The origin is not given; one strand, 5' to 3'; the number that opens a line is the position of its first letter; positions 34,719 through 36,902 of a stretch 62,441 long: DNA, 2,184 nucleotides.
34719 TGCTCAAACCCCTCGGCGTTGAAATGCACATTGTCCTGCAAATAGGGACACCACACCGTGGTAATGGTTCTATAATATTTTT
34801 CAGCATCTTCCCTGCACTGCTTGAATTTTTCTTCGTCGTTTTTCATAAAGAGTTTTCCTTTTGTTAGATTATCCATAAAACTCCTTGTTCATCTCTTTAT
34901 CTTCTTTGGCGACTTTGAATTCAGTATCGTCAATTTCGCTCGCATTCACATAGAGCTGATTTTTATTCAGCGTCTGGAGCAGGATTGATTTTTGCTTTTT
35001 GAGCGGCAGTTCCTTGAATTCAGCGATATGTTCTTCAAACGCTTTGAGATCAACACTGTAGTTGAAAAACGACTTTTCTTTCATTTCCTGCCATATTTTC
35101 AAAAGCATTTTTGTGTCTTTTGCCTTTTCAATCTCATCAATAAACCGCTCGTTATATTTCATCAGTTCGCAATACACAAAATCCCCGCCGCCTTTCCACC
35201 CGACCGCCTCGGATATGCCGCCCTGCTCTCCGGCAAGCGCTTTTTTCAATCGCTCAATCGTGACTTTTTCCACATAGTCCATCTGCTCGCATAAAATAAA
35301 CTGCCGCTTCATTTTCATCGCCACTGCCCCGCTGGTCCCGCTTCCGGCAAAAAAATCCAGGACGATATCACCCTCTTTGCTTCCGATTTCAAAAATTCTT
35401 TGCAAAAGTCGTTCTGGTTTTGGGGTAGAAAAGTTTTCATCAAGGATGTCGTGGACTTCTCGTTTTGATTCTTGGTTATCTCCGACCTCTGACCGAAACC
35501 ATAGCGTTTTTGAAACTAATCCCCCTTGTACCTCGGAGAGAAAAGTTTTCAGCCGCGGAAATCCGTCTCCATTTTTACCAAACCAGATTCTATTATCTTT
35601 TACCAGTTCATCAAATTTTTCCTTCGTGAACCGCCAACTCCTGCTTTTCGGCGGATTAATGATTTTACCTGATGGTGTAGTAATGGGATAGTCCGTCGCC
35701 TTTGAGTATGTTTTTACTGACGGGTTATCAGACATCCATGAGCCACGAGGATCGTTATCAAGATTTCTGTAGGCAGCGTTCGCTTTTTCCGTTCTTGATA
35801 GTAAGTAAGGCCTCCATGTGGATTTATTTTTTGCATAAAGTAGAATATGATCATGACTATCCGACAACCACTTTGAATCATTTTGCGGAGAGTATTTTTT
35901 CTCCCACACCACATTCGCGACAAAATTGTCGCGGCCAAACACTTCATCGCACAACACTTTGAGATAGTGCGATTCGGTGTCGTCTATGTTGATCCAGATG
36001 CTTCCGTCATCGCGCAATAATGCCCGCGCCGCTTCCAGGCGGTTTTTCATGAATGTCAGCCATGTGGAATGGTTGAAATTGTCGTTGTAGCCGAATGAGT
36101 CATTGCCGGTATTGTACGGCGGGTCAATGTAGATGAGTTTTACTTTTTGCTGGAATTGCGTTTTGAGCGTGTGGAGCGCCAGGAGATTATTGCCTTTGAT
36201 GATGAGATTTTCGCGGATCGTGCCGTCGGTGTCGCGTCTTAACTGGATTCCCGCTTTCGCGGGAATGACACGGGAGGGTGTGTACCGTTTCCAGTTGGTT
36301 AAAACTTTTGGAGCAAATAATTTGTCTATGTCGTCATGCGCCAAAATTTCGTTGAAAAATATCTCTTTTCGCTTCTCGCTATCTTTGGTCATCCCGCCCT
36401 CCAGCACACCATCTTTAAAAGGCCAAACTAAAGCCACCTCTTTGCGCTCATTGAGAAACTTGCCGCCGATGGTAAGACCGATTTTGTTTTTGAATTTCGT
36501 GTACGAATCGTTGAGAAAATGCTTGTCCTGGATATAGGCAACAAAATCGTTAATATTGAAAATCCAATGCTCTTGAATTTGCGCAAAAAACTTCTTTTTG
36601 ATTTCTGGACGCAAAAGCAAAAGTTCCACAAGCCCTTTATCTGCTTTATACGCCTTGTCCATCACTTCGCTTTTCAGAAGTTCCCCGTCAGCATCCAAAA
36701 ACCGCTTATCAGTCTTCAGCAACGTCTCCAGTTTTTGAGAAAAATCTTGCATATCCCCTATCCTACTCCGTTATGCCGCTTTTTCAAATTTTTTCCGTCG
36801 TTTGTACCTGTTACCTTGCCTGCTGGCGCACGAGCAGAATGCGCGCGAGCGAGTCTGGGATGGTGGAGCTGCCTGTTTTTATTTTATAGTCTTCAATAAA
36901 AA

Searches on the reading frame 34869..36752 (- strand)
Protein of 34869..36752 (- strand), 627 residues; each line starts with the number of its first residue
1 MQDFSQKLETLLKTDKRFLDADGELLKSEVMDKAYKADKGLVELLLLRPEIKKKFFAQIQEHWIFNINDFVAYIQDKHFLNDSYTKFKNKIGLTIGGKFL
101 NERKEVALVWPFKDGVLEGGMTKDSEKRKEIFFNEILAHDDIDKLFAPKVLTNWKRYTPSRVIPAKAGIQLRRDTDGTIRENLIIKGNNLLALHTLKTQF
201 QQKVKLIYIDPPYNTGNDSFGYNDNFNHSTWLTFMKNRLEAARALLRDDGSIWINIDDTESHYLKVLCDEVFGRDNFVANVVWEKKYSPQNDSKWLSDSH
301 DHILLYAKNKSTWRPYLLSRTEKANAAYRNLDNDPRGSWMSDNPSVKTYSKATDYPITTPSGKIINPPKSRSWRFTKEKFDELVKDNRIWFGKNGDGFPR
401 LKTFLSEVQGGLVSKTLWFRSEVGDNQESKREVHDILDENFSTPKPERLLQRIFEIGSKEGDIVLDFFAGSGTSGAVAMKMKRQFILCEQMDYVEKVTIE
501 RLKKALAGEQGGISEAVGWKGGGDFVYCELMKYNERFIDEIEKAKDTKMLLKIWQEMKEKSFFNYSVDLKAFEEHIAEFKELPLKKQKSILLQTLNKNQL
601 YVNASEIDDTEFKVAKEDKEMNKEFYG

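Call 75: search_protein_families(library=pfam, proteins=[window:34869-36752:-], max_evalue=0.00001)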
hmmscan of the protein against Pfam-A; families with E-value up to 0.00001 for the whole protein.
window:34869-36752:- (627 aa): 2 families
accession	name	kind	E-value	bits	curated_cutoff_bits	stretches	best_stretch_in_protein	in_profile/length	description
PF01555.25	N6_N4_Mtase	-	2.4e-48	165.4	26.7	1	204-494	1-215/221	DNA methylase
PF12564.13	TypeIII_RM_meth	-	2.7e-19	69.6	25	1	38-93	1-56/56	Type III restriction/modification enzyme methylation subunit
